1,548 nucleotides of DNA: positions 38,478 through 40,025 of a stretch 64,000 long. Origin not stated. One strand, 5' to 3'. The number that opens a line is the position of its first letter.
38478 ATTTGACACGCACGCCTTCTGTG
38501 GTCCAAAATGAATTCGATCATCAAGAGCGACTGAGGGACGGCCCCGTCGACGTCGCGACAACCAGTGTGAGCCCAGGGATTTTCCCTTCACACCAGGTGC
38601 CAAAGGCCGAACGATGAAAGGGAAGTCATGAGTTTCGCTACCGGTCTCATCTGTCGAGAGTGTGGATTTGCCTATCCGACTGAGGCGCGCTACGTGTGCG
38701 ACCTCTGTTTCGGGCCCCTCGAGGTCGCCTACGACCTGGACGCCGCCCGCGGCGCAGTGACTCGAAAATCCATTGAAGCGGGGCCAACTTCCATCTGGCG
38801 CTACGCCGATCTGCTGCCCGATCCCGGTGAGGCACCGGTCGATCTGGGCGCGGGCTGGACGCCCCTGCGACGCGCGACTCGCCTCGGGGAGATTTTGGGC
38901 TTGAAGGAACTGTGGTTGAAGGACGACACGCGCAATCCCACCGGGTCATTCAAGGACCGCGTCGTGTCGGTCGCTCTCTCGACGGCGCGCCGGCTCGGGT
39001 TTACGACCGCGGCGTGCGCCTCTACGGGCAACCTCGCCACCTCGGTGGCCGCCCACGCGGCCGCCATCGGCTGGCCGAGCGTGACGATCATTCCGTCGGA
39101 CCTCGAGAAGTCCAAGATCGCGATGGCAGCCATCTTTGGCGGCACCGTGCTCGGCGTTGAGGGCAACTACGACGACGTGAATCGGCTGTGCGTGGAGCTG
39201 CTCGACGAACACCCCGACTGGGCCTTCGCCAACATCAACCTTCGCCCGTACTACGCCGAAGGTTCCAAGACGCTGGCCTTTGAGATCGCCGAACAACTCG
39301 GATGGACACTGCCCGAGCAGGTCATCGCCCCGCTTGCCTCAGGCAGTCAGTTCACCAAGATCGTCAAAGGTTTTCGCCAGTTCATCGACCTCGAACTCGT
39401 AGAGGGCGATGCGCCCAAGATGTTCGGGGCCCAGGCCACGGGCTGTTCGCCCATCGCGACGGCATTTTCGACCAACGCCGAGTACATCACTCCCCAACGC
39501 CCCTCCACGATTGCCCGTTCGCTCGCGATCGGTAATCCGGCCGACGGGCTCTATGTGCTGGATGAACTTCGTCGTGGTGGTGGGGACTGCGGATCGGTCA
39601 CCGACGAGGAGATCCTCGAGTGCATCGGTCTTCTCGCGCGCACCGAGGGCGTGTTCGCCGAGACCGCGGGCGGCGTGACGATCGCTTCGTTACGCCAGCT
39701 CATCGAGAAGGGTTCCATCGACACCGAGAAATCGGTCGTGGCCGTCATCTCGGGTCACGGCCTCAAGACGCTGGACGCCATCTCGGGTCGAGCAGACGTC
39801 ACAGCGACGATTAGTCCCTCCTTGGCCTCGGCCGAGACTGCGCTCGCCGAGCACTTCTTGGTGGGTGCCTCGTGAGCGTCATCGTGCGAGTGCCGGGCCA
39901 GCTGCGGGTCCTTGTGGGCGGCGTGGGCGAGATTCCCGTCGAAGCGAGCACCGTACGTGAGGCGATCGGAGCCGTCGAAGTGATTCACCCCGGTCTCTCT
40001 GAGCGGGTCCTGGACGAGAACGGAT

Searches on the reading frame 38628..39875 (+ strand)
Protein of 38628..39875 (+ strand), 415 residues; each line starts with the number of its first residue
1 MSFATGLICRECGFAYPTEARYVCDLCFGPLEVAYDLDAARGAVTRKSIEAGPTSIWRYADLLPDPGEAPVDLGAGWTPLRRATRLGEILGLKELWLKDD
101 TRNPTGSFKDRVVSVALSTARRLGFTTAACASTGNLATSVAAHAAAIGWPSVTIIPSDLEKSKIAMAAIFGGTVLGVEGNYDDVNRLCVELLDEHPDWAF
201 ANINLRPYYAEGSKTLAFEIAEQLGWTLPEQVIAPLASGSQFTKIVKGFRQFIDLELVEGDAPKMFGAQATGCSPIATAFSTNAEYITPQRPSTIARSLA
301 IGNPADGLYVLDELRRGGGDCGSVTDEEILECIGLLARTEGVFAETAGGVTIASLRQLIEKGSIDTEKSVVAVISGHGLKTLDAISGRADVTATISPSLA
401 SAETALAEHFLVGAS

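Call 68: search_protein_families(library=pfam, proteins=[window:38628-39875:+], max_evalue=0.00001)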
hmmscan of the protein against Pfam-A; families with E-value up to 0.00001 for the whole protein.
window:38628-39875:+ (415 aa): 1 family
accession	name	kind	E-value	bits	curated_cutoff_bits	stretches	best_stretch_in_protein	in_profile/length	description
PF00291.31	PALP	-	2e-68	231.3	35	1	72-376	2-295/295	Pyridoxal-phosphate dependent enzyme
